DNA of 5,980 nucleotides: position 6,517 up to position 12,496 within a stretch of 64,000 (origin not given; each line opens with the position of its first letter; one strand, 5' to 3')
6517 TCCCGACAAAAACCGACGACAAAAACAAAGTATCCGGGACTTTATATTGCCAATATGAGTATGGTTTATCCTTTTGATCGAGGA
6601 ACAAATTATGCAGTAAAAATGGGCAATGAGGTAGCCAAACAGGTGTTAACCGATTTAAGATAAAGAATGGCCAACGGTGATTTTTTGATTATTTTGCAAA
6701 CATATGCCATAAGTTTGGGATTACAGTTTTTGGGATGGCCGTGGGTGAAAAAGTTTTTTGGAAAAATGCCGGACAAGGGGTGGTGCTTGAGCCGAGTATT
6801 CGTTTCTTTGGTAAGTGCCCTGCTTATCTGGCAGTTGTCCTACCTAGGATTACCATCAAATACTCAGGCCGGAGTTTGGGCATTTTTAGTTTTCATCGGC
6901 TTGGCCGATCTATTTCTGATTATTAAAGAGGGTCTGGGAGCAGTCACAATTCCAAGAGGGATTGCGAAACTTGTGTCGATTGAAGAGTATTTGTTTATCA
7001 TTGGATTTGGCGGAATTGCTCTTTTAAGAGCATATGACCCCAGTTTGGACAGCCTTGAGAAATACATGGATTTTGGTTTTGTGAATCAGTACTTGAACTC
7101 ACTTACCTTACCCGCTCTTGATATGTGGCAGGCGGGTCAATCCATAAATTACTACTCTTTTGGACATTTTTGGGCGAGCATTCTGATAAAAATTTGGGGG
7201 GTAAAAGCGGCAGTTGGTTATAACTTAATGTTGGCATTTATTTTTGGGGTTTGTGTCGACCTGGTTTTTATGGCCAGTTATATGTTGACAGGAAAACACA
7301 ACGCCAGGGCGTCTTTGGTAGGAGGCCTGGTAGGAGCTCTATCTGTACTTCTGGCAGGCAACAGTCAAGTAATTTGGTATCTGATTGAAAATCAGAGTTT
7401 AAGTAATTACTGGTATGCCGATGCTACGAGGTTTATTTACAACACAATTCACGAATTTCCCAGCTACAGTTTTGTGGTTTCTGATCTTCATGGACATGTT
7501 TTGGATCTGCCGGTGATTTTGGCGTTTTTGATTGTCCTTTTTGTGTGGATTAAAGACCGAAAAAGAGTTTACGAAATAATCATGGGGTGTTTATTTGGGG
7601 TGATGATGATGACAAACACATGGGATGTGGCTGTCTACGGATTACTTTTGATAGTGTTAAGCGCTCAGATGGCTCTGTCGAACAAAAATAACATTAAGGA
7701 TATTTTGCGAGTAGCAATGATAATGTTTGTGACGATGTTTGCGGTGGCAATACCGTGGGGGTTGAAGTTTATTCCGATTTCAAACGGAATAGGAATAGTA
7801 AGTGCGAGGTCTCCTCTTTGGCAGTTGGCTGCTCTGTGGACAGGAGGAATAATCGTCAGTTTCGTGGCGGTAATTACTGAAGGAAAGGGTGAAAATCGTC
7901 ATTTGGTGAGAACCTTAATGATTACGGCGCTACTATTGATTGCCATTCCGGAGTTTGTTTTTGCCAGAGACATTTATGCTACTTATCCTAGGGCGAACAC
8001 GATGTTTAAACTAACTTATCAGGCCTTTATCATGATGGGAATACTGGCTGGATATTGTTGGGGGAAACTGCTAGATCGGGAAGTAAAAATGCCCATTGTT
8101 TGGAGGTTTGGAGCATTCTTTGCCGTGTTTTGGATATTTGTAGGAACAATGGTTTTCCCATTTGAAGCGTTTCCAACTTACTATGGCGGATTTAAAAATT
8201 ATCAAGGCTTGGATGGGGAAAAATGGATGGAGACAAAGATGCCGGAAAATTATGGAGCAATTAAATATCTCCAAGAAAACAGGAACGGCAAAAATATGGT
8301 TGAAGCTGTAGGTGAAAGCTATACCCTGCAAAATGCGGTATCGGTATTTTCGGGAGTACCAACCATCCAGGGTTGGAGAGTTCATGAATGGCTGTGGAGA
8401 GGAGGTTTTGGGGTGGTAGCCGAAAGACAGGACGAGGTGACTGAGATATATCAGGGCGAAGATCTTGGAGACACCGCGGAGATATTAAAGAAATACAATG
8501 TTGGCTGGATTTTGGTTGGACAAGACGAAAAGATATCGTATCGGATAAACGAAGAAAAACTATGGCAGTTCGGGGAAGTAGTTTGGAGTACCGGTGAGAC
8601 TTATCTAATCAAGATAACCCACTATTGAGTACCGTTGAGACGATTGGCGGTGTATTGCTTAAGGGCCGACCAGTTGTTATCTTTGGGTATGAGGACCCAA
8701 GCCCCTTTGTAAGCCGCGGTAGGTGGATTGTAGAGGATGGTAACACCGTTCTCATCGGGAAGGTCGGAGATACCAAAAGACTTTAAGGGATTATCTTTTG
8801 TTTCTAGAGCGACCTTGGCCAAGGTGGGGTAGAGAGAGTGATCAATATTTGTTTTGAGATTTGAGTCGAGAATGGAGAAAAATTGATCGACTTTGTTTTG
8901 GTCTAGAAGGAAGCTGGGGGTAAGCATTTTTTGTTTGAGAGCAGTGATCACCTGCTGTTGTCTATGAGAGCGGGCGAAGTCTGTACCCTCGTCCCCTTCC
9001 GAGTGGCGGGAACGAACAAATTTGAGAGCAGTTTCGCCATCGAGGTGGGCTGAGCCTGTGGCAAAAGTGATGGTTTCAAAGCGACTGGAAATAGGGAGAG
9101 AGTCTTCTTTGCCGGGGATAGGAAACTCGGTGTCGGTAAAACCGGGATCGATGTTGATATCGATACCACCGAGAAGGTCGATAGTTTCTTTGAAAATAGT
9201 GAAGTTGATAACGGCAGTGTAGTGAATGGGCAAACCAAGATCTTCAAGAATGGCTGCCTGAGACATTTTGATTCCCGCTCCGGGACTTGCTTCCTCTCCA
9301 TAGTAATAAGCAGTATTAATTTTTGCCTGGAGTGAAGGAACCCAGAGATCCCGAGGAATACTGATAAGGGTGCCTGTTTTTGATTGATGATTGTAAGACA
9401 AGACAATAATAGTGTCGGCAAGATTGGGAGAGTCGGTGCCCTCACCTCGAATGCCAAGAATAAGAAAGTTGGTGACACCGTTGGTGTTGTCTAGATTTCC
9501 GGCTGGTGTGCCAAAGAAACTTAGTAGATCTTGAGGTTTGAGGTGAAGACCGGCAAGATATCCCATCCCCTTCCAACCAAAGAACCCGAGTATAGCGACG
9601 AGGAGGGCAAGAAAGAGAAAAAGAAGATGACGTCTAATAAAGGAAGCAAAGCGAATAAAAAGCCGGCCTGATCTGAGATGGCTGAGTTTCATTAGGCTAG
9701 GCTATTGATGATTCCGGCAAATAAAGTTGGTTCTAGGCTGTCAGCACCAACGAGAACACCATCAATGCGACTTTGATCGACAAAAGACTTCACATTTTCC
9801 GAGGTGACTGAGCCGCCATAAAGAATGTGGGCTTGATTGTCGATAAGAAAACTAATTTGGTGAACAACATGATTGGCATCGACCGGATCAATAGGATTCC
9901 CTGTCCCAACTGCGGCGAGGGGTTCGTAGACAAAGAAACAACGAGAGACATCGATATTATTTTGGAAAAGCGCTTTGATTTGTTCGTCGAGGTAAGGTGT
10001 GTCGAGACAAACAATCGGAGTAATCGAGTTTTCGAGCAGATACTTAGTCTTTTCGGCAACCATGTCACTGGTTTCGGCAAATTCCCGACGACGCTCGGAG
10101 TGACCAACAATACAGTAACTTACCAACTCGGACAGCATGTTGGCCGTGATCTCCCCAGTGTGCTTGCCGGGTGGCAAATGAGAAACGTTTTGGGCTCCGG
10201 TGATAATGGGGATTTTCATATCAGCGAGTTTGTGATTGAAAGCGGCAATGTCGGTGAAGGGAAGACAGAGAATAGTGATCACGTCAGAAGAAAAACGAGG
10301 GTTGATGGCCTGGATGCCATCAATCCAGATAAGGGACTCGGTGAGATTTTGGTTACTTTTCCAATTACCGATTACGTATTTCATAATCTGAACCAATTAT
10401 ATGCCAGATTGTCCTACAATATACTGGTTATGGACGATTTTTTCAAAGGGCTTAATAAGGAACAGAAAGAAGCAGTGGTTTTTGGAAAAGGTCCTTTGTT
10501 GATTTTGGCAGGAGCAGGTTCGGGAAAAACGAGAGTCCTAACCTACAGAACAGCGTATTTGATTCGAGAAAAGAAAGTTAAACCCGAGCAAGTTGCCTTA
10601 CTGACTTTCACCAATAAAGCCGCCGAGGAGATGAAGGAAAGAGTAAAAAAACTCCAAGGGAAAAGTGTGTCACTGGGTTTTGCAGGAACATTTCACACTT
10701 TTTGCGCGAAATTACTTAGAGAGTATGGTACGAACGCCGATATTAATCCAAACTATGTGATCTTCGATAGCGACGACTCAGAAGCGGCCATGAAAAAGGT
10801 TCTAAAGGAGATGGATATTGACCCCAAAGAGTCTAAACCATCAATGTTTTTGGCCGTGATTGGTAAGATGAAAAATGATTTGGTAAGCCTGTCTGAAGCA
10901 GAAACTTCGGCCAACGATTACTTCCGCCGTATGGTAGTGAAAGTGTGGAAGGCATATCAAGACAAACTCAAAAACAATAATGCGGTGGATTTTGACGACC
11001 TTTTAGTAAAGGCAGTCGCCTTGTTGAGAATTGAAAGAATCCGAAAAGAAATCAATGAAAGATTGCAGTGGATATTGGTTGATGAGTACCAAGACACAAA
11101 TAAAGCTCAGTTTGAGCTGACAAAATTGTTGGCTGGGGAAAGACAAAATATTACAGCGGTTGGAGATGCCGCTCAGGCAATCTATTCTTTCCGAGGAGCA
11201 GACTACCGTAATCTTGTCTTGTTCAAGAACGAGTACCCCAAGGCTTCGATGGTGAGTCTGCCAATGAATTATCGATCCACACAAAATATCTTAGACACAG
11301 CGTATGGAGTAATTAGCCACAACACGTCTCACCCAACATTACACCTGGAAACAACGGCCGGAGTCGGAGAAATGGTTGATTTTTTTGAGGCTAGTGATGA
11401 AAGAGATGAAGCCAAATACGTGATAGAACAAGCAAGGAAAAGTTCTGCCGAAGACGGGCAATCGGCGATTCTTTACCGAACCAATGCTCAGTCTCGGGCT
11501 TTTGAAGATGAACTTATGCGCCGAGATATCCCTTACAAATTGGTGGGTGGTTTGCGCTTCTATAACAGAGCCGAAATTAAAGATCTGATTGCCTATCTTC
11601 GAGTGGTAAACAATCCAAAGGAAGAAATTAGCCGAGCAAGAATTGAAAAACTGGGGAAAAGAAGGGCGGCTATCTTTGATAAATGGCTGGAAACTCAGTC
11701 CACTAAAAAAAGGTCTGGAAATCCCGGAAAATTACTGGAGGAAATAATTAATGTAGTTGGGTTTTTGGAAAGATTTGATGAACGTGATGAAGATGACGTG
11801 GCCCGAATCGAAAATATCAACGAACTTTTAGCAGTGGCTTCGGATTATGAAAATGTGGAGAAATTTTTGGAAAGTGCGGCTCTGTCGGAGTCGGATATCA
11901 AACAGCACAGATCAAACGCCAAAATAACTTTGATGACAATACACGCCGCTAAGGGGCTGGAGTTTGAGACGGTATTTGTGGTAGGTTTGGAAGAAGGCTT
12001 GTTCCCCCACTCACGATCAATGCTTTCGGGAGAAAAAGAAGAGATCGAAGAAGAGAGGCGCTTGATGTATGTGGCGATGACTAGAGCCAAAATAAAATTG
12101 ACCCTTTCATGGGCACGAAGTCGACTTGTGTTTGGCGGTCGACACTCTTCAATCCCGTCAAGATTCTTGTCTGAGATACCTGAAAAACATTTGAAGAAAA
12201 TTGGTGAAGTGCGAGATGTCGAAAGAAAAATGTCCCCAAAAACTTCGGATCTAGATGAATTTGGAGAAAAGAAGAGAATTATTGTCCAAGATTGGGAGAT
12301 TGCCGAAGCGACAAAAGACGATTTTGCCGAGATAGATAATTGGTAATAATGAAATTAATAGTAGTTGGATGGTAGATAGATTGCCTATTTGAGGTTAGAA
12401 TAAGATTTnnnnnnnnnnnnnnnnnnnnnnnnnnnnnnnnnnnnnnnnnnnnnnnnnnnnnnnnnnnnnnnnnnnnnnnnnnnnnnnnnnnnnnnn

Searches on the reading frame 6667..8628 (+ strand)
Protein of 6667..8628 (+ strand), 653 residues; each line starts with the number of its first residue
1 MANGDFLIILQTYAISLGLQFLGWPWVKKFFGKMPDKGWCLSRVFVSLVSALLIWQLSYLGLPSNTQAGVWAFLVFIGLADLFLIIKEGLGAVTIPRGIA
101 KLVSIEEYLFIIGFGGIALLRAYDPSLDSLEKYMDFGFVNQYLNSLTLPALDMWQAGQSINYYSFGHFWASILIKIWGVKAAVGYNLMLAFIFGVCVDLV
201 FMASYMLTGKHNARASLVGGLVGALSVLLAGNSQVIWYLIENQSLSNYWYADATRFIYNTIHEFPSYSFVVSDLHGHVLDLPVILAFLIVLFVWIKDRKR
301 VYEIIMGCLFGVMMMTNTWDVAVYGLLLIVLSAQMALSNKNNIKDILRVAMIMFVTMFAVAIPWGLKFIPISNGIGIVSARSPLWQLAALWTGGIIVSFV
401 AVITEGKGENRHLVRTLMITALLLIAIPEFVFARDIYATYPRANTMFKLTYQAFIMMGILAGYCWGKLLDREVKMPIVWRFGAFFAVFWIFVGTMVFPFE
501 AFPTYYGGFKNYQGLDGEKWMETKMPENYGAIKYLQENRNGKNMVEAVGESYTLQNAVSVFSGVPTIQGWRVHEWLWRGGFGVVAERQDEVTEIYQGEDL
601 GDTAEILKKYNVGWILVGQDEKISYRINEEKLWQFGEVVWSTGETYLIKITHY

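Call 6: search_protein_families(library=pfam, proteins=[window:6667-8628:+], max_evalue=0.001)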
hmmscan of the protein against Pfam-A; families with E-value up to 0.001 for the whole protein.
window:6667-8628:+ (653 aa): 1 family
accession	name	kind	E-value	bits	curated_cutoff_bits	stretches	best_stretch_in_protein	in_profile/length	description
PF10060.15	DUF2298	-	7.7e-79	266.3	27.8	2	50-405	2-386/488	Uncharacterized membrane protein (DUF2298)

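Call 7: search_protein_families(library=ncbifam, proteins=[window:6667-8628:+], max_evalue=0.001)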
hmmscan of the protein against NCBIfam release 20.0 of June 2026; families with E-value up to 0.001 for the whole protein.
window:6667-8628:+ (653 aa): 1 family
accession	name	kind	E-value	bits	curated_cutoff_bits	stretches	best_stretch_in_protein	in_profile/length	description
TIGR03662.1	Chlor_Arch_YYY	subfamily_domain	4.2e-116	389.4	300.25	2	6-405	2-427/727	chlor_Arch_YYY domain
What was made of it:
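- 6667..8628 (+): DUF2298 / Chlor_Arch_YYY polytopic membrane protein. It is a candidate GT-C-type glycosyltransferase and a possible consumer of the lipid-pentose donor (inference). Pfam DUF2298 E 8e-79 and TIGR03662 at 389 bits (calls 6, 7).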

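Call 56: search_solved_structures(query=window:6667-8628:+, max_evalue=10)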
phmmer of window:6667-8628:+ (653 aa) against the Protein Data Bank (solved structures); distinct sequences matched with E-value up to 10: 0.

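Call 66: find_related_loci(query=window:6667-8628:+, collection=metagenome_contigs, flank=6000)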
Query window:6667-8628:+ (653 aa) in metagenome_contigs; peptide patterns used: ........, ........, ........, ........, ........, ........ (x = any residue, [..] = any of these).
399 stretches matched a pattern; 362 encode a relative of the query (tblastn E <= 1e-3); the best 80 are kept; 80 distinct loci.
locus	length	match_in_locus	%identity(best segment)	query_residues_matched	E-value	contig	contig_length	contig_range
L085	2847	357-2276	66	11-650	0e+0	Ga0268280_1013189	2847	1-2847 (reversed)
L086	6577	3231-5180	64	1-650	0e+0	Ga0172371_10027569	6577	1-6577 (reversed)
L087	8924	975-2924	64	1-650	0e+0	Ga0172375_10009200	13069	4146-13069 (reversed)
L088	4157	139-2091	64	1-651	0e+0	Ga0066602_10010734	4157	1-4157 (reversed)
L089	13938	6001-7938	65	5-650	0e+0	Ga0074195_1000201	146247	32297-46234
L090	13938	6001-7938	65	5-650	0e+0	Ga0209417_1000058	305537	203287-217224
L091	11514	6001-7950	64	1-650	0e+0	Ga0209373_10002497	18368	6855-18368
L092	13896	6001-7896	64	5-636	0e+0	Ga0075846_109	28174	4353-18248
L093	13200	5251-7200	63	1-650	0e+0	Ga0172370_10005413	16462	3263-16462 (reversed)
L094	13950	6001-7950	73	1-650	0e+0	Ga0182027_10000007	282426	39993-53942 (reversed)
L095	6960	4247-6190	56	3-650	0e+0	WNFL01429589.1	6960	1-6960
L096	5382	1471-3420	55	1-650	0e+0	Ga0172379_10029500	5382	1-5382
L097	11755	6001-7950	55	1-650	0e+0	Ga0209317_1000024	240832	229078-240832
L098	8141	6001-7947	53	3-651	0e+0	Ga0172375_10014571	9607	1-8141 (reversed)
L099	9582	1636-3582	56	1-650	0e+0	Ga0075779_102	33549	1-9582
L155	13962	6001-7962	34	1-634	1e-99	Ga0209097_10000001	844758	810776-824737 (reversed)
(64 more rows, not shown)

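Call 70: search_protein_families(library=pfam, proteins=[L155:510-1385:+, L155:1408-2337:+, L155:2315-3700:+, L155:3697-5394:+, L155:5426-5992:+, L155:5989-7992:+], max_evalue=0.01)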
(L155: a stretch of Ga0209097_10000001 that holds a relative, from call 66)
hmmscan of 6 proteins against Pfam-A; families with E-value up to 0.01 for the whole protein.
L155:510-1385:+ (291 aa): 0 families

L155:1408-2337:+ (309 aa): 1 family
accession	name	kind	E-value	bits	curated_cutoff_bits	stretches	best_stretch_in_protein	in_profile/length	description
PF01040.23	UbiA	-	4.6e-27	95.3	34.2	1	29-224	8-207/250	UbiA prenyltransferase family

L155:2315-3700:+ (461 aa): 0 families

L155:3697-5394:+ (565 aa): 1 family
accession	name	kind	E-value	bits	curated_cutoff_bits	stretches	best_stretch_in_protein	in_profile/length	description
PF13231.12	PMT_2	-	2.3e-08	34.8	26.1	1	100-236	22-155/160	Dolichyl-phosphate-mannose-protein mannosyltransferase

L155:5426-5992:+ (188 aa): 3 families
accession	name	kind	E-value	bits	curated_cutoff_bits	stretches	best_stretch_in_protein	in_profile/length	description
PF01569.27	PAP2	-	1.1e-13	51.5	27.2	1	55-166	3-123/130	PAP2 superfamily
PF14378.12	PAP2_3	-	1e-07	32.4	27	1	101-163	126-190/190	PAP2 superfamily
PF14360.12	PAP2_C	-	6.9e-06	27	27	1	104-164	8-72/74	PAP2 superfamily C-terminal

L155:5989-7992:+ (667 aa): 1 family
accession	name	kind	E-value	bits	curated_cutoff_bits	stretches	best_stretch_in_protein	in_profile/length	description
PF10060.15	DUF2298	-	2.1e-81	274.8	27.8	2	53-420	3-388/488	Uncharacterized membrane protein (DUF2298)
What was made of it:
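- On Decaprenyl-phospho-arabinose (DPA) pathway: A PAP2 is present in the PPPRS-like/DUF2298 operon of relative L155 (call 70).
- The L155 operon that links PPPRS to DUF2298 contains no FADox (call 70).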

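Call 78: search_solved_structures(query=A5, max_evalue=10)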
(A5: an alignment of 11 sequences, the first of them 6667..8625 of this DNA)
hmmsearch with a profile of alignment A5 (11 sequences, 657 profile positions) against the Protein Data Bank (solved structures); distinct sequences matched with E-value up to 10: 21.
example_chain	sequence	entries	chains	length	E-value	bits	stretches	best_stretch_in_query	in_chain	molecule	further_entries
1wg1_A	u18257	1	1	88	0.26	13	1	597-637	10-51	KIAA1579 protein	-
3j8v_H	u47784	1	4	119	0.27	13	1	505-568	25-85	H16.14J heavy chain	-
3q37_A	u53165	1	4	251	0.35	12.5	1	608-632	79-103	TIM from Trypanosoma cruzi/ TIM from Trypanosoma brucei brucei chimera protein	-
7wp6_H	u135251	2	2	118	0.65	11.7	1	506-568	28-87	85F7 heavy chain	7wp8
1tcd_A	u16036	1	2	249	0.67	11.6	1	608-632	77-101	TRIOSEPHOSPHATE ISOMERASE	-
2oma_A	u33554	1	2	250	0.67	11.6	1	608-632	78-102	Triosephosphate isomerase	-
1ci1_A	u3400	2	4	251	0.68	11.6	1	608-632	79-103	PROTEIN (TRIOSEPHOSPHATE ISOMERASE) | Triosephosphate isomerase, glycosomal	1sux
9jqp_H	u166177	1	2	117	0.74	11.5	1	506-568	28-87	BTN3A agonist antibody TH001, variable domain of heavy chain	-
4hhp_A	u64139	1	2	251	0.77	11.4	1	608-632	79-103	Triosephosphate isomerase, glycosomal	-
2vff_A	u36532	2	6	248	0.83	11.3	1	607-635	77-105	TRIOSEPHOSPHATE ISOMERASE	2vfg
2vfd_A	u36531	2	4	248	0.93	11.2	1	607-635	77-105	TRIOSEPHOSPHATE ISOMERASE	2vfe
4ywi_A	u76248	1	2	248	0.94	11.2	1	607-635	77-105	Triosephosphate isomerase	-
8w5i_H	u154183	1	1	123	1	11.1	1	506-568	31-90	Heavy chain of Ab14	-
4z0s_A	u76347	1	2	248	1.1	11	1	607-635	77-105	Triosephosphate isomerase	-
4z0j_A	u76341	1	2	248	1.1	10.9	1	607-635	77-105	Triosephosphate isomerase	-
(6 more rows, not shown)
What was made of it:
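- Tried and rejected: PDB phmmer and profile searches returned nothing meaningful (calls 56, 78).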

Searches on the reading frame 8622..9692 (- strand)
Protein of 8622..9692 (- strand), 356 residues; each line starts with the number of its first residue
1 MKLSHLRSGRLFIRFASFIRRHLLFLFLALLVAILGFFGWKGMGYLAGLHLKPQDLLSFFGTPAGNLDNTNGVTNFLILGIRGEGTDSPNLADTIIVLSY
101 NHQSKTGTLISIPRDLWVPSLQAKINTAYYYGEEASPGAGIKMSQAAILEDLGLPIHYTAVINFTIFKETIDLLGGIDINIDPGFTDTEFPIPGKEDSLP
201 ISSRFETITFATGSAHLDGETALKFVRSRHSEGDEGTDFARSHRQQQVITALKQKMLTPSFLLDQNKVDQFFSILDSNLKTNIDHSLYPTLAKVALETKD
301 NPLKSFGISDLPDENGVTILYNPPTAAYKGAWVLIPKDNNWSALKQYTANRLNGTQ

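Call 6: search_protein_families(library=pfam, proteins=[window:8622-9692:-], max_evalue=0.001)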
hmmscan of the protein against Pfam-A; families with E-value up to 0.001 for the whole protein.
window:8622-9692:- (356 aa): 1 family
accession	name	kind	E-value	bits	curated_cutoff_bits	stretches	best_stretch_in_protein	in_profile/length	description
PF03816.19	LytR_cpsA_psr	-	1.6e-31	110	24.6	1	92-257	2-149/150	LytR_cpsA_psr family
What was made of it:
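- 8622..9692 (-): LCP (LytR-CpsA-Psr) glycopolymer-to-peptidoglycan ligase, convergent with DUF2298. Pfam LytR_cpsA_psr E 1.6e-31 (call 6).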

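Call 7: search_protein_families(library=ncbifam, proteins=[window:8622-9692:-], max_evalue=0.001)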
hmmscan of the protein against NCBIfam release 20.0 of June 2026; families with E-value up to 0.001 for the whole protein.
window:8622-9692:- (356 aa): 4 families
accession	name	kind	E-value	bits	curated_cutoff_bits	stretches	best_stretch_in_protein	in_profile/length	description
NF006897.1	PRK09379.1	equivalog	1.8e-24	86.5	441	1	75-285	61-244/298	polyisoprenyl-teichoic acid--peptidoglycan teichoic acid transferase TagU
TIGR00350.1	lytR_cpsA_psr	domain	7e-23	81.6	62.3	1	92-257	3-151/152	LCP family glycopolymer transferase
NF051849.1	LCP_trans_Cps2A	equivalog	8.4e-18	64.8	650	1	71-300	219-426/477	LCP family glycopolymer transferase CpsA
NF047591.1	ligase_LytR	equivalog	2.9e-12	46.6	450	1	92-285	80-261/336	glycopolymer--peptidoglycan transferase LytR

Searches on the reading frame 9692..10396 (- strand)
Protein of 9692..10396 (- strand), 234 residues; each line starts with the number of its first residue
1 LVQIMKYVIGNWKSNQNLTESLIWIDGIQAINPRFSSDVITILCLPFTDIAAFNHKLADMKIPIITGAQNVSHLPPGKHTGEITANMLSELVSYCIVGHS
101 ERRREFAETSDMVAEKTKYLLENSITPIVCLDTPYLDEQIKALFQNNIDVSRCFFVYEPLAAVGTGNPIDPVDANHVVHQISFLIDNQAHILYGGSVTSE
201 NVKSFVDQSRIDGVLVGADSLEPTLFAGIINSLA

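Call 6: search_protein_families(library=pfam, proteins=[window:9692-10396:-], max_evalue=0.001)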
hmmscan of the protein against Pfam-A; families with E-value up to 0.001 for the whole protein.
window:9692-10396:- (234 aa): 1 family
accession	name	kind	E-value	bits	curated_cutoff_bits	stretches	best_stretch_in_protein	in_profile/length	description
PF00121.24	TIM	-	1.5e-51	175.7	20.1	1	7-232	2-244/245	Triosephosphate isomerase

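Call 7: search_protein_families(library=ncbifam, proteins=[window:9692-10396:-], max_evalue=0.001)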
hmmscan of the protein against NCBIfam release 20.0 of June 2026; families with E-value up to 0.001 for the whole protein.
window:9692-10396:- (234 aa): 9 families
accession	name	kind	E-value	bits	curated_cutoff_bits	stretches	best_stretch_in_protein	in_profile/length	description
NF010569.0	PRK13962.1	equivalog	7.7e-39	133.4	883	1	7-232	400-643/645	bifunctional phosphoglycerate kinase/triosephosphate isomerase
NF011163.0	PRK14565.1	equivalog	5.4e-35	121.2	298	1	8-232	5-233/240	triosephosphate isomerase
NF000722.0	PRK00042.2-1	equivalog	3.3e-32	111.8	293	1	8-232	5-247/256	triose-phosphate isomerase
TIGR00419.1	tim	equivalog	2.2e-31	109.4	130.6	1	8-223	2-227/228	triose-phosphate isomerase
NF000728.0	PRK00042.3-2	equivalog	1.3e-27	96.8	255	1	9-231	4-227/231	triose-phosphate isomerase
NF012036.0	PRK15492.1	equivalog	2.2e-17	63.3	509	1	58-232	61-257/261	triosephosphate isomerase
NF011497.0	PRK14905.1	equivalog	8e-17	61.6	485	1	61-231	65-257/357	triosephosphate isomerase/PTS system glucose/sucrose-specific transporter subunit IIB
NF000729.0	PRK00042.3-3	equivalog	1.1e-16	61.5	309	1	59-231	49-232/234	triose-phosphate isomerase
NF003302.0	PRK04302.1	subfamily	1.7e-10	41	132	1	38-207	36-193/223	triose-phosphate isomerase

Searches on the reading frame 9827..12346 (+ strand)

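Call 6: search_protein_families(library=pfam, proteins=[window:9827-12346:+], max_evalue=0.001)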
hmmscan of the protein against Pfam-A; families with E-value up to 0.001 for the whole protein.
window:9827-12346:+ (839 aa): 6 families
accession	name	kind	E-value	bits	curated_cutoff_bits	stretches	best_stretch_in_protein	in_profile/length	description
PF00580.27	UvrD-helicase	-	3.6e-84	283.1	23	1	209-471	1-271/271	UvrD/REP helicase N-terminal domain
PF13361.12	UvrD_C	-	6.5e-68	230.1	25.6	2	646-764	231-349/350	UvrD-like helicase C-terminal domain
PF13245.12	AAA_19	-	2e-25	90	25.1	1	213-456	1-134/134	AAA domain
PF13538.12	UvrD_C_2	-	2.5e-10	40.5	27.4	1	700-760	2-51/52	UvrD-like helicase C-terminal domain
PF13604.12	AAA_30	-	4.5e-07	30.2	27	0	209-273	2-66/191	AAA domain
PF01443.25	Viral_helicase1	-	1.3e-05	25.6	21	0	684-759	165-225/228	Viral superfamily 1 RNA helicase core domain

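Call 7: search_protein_families(library=ncbifam, proteins=[window:9827-12346:+], max_evalue=0.001)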
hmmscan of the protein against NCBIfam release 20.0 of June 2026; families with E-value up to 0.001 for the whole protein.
window:9827-12346:+ (839 aa): 21 families
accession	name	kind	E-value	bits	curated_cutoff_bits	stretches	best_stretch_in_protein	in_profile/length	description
TIGR01073.1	pcrA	equivalog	1.8e-190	634.9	911.2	2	206-612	2-413/725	DNA helicase PcrA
NF008743.0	PRK11773.1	equivalog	1e-152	510.1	965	2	205-612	6-416/720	DNA helicase II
TIGR01075.1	uvrD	equivalog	9.9e-148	493.5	1144.45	2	207-609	3-408/715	DNA helicase II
TIGR01074.1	rep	equivalog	8.1e-146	487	951.45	2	209-612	2-410/668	DNA helicase Rep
NF008172.0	PRK10919.1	equivalog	1.2e-118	397.2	1168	2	209-613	3-412/673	DNA helicase Rep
NF008276.0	PRK11054.1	equivalog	9.1e-57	193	543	3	208-300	196-286/684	DNA helicase IV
TIGR02785.1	addA_Gpos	equivalog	8.9e-47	159.6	707.65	4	364-493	335-477/1234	helicase-exonuclease AddAB subunit AddA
NF010485.0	PRK13909.1-2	equivalog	6.7e-42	143.7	650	2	373-719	287-630/909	RecB-like helicase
TIGR02784.1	addA_alphas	equivalog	8.3e-37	127.1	860.75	2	369-500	343-497/1138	double-strand break repair helicase AddA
TIGR00609.1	recB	equivalog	5.3e-36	124.2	696.05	3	328-498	283-457/1175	exodeoxyribonuclease V subunit beta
NF010487.0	PRK13909.1-4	equivalog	2.3e-35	122.1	759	2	356-719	267-630/924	RecB-like helicase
NF041464.1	HelD_BACSU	equivalog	1.4e-16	59.6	419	1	404-573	537-702/779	RNA polymerase recycling motor HelD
NF008128.0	PRK10876.1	equivalog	2.9e-12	45.1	1697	1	368-493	330-458/1181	exodeoxyribonuclease V subunit beta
NF010486.0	PRK13909.1-3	equivalog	3.8e-11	41.7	1109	1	382-491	297-418/921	RecB-like helicase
NF010484.0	PRK13909.1-1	equivalog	1.4e-10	39.7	1074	1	226-274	10-57/945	RecB-like helicase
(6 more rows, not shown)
